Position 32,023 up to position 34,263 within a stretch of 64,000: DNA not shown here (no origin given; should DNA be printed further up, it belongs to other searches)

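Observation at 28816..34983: CMP-sugar module without a NeuB-type synthase: fused transketolase + aldehyde dehydrogenase + NeuC-like + NeuA-like + SDR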

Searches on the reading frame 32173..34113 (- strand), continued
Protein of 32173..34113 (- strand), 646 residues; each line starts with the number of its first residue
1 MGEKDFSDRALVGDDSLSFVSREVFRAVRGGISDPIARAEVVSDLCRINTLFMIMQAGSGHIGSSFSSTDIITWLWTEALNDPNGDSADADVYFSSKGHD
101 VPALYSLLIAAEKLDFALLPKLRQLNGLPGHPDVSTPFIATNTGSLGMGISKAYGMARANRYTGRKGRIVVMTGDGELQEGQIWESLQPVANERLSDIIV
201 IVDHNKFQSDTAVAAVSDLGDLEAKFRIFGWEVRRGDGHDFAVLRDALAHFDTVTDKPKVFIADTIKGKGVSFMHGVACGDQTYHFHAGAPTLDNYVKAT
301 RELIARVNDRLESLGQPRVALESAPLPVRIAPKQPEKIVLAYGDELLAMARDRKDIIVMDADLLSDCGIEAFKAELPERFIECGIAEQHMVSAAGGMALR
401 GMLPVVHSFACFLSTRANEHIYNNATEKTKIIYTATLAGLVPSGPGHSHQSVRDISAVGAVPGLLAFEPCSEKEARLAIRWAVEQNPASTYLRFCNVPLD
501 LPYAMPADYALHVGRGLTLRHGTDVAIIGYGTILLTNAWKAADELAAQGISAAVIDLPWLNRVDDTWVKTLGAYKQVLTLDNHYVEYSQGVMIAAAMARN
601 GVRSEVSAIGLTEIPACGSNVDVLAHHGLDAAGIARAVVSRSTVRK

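Call 38: search_protein_families(library=ncbifam, proteins=[L041:13990-15057:+, L061:2459-3547:+, L067:8477-9019:-, L061:5876-6628:+, L061:6528-7574:+, L067:11926-13608:+, L078:11801-13264:+], max_evalue=0.00001)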
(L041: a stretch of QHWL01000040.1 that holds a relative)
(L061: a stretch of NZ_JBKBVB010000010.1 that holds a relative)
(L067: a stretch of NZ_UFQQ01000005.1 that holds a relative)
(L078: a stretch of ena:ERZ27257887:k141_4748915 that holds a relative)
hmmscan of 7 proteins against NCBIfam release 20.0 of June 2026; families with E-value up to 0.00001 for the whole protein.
L041:13990-15057:+ (355 aa): 2 families
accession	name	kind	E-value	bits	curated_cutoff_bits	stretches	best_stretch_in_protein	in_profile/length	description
TIGR03569.1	NeuB_NnaB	equivalog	9.6e-108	360.1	399.65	1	26-340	1-325/329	N-acetylneuraminate synthase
TIGR03586.1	PseI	equivalog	8.4e-80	268.4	340.25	1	26-340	2-323/327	pseudaminic acid synthase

L061:2459-3547:+ (362 aa): 2 families
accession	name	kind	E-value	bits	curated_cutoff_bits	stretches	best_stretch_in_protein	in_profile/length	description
TIGR03569.1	NeuB_NnaB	equivalog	4.1e-87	292.3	399.65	1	18-340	1-326/329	N-acetylneuraminate synthase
TIGR03586.1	PseI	equivalog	1.4e-72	244.7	340.25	1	18-339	2-323/327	pseudaminic acid synthase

L067:8477-9019:- (180 aa): 8 families
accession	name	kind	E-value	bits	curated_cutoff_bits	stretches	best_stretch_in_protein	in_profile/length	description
NF007019.0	PRK09484.1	equivalog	6.9e-35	120.4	208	1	12-167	16-172/187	3-deoxy-manno-octulosonate-8-phosphatase KdsC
TIGR01670.1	KdsC-phosphatas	subfamily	3e-31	108.4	106.95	1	21-168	1-149/154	3-deoxy-D-manno-octulosonate 8-phosphate phosphatase, YrbI family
TIGR02726.1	phenyl_P_delta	equivalog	1.4e-26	93.7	281.95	1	18-172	4-159/169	phenylphosphate carboxylase subunit delta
NF058599.1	KDN-9-PPhBT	equivalog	8.5e-26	91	180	1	22-166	3-148/152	3-deoxy-D-glycero-D-galacto-nonulopyranosonate 9-phosphatase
NF002245.0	PRK01158.1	equivalog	1.4e-09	37.6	198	1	96-163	158-225/233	phosphoglycolate phosphatase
TIGR01487.1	Pglycolate_arch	equivalog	3.6e-08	33.5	122.75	1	95-160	147-212/215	phosphoglycolate phosphatase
TIGR00099.1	Cof-subfamily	subfamily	3.2e-07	30.2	137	1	86-153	179-246/256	Cof-type HAD-IIB family hydrolase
TIGR01491.1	HAD-SF-IB-PSPlk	hypoth_equivalog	1.5e-06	28.1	151.9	0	90-142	142-196/201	phosphoserine phosphatase-like hydrolase, archaeal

L061:5876-6628:+ (250 aa): 6 families
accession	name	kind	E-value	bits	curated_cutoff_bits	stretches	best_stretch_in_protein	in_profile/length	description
TIGR03584.1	PseF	equivalog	1.2e-40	139.6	205.7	1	8-224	1-218/222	pseudaminic acid cytidylyltransferase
NF003952.0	PRK05450.1-5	subfamily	1.3e-18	67.1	193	1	6-139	2-126/250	3-deoxy-manno-octulosonate cytidylyltransferase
NF009905.0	PRK13368.1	subfamily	9.9e-17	61.1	255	1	6-144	2-129/243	3-deoxy-manno-octulosonate cytidylyltransferase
NF003950.0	PRK05450.1-3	subfamily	9e-16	58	234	1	6-138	2-126/248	3-deoxy-manno-octulosonate cytidylyltransferase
NF003948.0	PRK05450.1-1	equivalog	5.1e-10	39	281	1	5-134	4-125/248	3-deoxy-manno-octulosonate cytidylyltransferase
TIGR00466.1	kdsB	equivalog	1.8e-07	30.8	155.2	1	9-81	5-76/241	3-deoxy-manno-octulosonate cytidylyltransferase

L061:6528-7574:+ (348 aa): 6 families
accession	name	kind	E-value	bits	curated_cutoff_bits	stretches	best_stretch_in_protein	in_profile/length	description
TIGR00674.1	dapA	equivalog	1.1e-21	76.9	206.15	1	51-286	2-239/286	4-hydroxy-tetrahydrodipicolinate synthase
TIGR02313.1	HpaI-NOT-DapA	exception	4.2e-18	65.2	396.7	1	48-273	1-230/294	2,4-dihydroxyhept-2-ene-1,7-dioic acid aldolase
NF003164.0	PRK04147.1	equivalog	4.9e-17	62.1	281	1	47-333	3-285/294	N-acetylneuraminate lyase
NF040954.1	Arch_KDGaldase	equivalog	3.3e-11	43.1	390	1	51-284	4-232/288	bifunctional 2-dehydro-3-deoxy-phosphogluconate/2-dehydro-3-deoxy-6-phosphogalactonate aldolase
TIGR00683.1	nanA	equivalog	8.5e-09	35.1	382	1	48-285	1-240/293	N-acetylneuraminate lyase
NF002958.0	PRK03620.1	subfamily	1e-07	31.1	278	1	49-271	12-235/307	5-dehydro-4-deoxyglucarate dehydratase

L067:11926-13608:+ (560 aa): 0 families

L078:11801-13264:+ (487 aa): 1 family
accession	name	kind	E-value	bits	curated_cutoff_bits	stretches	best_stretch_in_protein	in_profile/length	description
NF046086.1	BFO_1060_trans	domain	3.2e-13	49.5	200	1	296-462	223-361/365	BFO_1060 family glycosyltransferase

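Call 49: find_homologous_proteins(query=L067:9977-11929:+, max_evalue=1e-60)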
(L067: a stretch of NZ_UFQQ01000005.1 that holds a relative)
Query L067:9977-11929:+ (650 aa): 7992 proteins with E <= 1e-60 among 8000 candidates; the best 120 are listed.
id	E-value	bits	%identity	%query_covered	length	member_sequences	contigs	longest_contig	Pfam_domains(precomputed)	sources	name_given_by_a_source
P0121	0.0e+0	1449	100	99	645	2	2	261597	PF09364.16,PF13292.12,PF02780.26,PF02779.30,PF00456.27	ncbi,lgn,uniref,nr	ncbi:transketolase [Rhodopseudomonas thermotolerans]|uniref:Transketolase n=2 Tax=Rhodopseudomonas T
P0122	0.0e+0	1261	86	99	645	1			PF13292.12,PF02780.26,PF02779.30,PF00456.27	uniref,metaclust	uniref:Transketolase, central region n=1 Tax=Rhodopseudomonas palustris (strain BisA53) TaxID=316055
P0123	0.0e+0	1206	82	99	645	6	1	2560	PF09364.16,PF13292.12,PF02780.26,PF02779.30,PF00456.27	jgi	jgi:transketolase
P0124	0.0e+0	1188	80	99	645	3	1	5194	PF13292.12,PF02780.26,PF02779.30,PF00456.27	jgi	jgi:transketolase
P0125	0.0e+0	1184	81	98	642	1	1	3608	PF09364.16,PF13292.12,PF02780.26,PF02779.30,PF00456.27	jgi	jgi:transketolase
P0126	0.0e+0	1084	75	98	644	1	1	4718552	PF13292.12,PF02780.26,PF02779.30,PF00456.27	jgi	jgi:transketolase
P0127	0.0e+0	1078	74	98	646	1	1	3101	PF13292.12,PF02780.26,PF02779.30,PF00456.27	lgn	-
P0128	0.0e+0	1071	73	99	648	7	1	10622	PF09364.16,PF13292.12,PF00676.26,PF02780.26,PF02779.30,PF00456.27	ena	-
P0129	0.0e+0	1066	74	98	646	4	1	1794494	PF13292.12,PF02780.26,PF02779.30,PF00456.27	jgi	jgi:transketolase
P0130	0.0e+0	1063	73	99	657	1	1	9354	PF13292.12,PF02780.26,PF02779.30,PF00456.27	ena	-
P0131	0.0e+0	1062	74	98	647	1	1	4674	PF13292.12,PF02780.26,PF02779.30,PF00456.27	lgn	-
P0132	0.0e+0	1058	73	99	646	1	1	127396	PF13292.12,PF02780.26,PF02779.30,PF00456.27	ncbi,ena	-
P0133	0.0e+0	1039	73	98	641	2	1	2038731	PF13292.12,PF00676.26,PF02780.26,PF02779.30,PF00456.27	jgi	jgi:transketolase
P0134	0.0e+0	1033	72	99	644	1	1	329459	PF13292.12,PF00676.26,PF02780.26,PF02779.30,PF00456.27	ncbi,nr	ncbi:MAG: thiamine pyrophosphate-dependent enzyme [Xanthobacteraceae bacterium]|nr:thiamine pyrophos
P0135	0.0e+0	1032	73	98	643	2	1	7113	PF13292.12,PF02780.26,PF02779.30,PF00456.27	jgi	jgi:transketolase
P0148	5.2e-295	998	69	98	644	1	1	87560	PF13292.12,PF00676.26,PF02780.26,PF02779.30,PF00456.27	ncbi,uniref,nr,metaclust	ncbi:transketolase [Bosea sp. AAP35]|uniref:transketolase C-terminal domain-containing protein n=1 T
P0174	9.4e-283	957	73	92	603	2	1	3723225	PF13292.12,PF02780.26,PF02779.30,PF00456.27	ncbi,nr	ncbi:1-deoxy-D-xylulose-5-phosphate synthase [Blastochloris viridis]|nr:1-deoxy-D-xylulose-5-phospha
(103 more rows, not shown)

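Call 51: find_encoding_contigs(protein=P0174, flank=10000, max_places=1)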
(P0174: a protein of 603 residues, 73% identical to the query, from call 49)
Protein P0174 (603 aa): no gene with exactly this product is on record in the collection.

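Call 52: find_encoding_contigs(protein=P0148, flank=10000, max_places=1)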
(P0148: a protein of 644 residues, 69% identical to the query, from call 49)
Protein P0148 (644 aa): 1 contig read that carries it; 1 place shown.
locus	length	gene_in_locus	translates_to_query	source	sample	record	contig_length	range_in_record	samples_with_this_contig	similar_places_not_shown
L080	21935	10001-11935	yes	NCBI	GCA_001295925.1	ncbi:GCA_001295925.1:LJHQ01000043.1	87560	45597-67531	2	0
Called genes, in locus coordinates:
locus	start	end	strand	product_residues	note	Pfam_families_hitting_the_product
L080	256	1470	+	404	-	PF14885:GHL15 (weak)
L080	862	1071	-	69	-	-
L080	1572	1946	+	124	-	PF13384:HTH_23, PF13518:HTH_28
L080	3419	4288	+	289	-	PF01061:ABC2_membrane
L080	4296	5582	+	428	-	PF00005:ABC_tran, PF13304:AAA_21 (faint), PF14524:Wzt_C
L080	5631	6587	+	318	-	PF13578:Methyltransf_24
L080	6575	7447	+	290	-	PF05050:Methyltransf_21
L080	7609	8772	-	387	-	PF13439:Glyco_transf_4, PF13579:Glyco_trans_4_4, PF20706:GT4-conflict (weak), PF00534:Glycos_transf_1, PF13692:Glyco_trans_1_4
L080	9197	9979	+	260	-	PF02348:CTP_transf_3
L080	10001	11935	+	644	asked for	PF00456:Transketolase_N, PF13292:DXP_synthase_N, PF00676:E1_dh (weak), PF02779:Transket_pyr, PF02780:Transketolase_C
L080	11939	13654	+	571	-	-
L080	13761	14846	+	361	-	PF03102:NeuB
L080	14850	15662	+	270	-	PF00106:adh_short, PF01073:3Beta_HSD (faint), PF01370:Epimerase (weak), PF08659:KR, PF16363:GDP_Man_Dehyd (faint), PF13561:adh_short_C2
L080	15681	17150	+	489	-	PF00171:Aldedh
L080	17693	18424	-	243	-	PF05050:Methyltransf_21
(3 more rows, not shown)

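Call 63: search_protein_families(library=pfam, alignment_id=A1, max_evalue=0.00001)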
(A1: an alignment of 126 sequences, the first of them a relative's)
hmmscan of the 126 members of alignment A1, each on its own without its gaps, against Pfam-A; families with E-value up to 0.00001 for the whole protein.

A. member 1, L055:1-1014:+ (337 aa): 1 family
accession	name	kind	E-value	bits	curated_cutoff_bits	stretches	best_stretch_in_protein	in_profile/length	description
PF02806.24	Alpha-amylase_C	-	7.8e-07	29.8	21.2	1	250-335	7-93/95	Alpha amylase, C-terminal all-beta domain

B. families by the number of members that match (of 126 scanned): 99 families (the first 25 are shown)
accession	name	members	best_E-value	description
PF03102.20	NeuB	8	1.9e-81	NeuB family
PF01370.27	Epimerase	8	6.8e-66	NAD dependent epimerase/dehydratase family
PF02348.25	CTP_transf_3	8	1.5e-45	Cytidylyltransferase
PF00106.31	adh_short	8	6.5e-37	short chain dehydrogenase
PF00456.26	Transketolase_N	8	6.6e-35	Transketolase, thiamine diphosphate binding domain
PF02779.29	Transket_pyr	8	7.7e-28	Transketolase, pyrimidine binding domain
PF02780.25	Transketolase_C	8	3.9e-21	Transketolase, C-terminal domain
PF13292.11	DXP_synthase_N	8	3.9e-15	1-deoxy-D-xylulose-5-phosphate synthase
PF00171.27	Aldedh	7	5.5e-158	Aldehyde dehydrogenase family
PF13561.12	adh_short_C2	7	1.9e-45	Enoyl-(Acyl carrier protein) reductase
PF00534.26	Glycos_transf_1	7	1.1e-37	Glycosyl transferases group 1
PF13692.12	Glyco_trans_1_4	7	1.4e-28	Glycosyl transferases group 1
PF08666.17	SAF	7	1.3e-10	SAF domain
PF08659.16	KR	6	6e-10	KR domain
PF16363.11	GDP_Man_Dehyd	5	7.7e-120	GDP-mannose 4,6 dehydratase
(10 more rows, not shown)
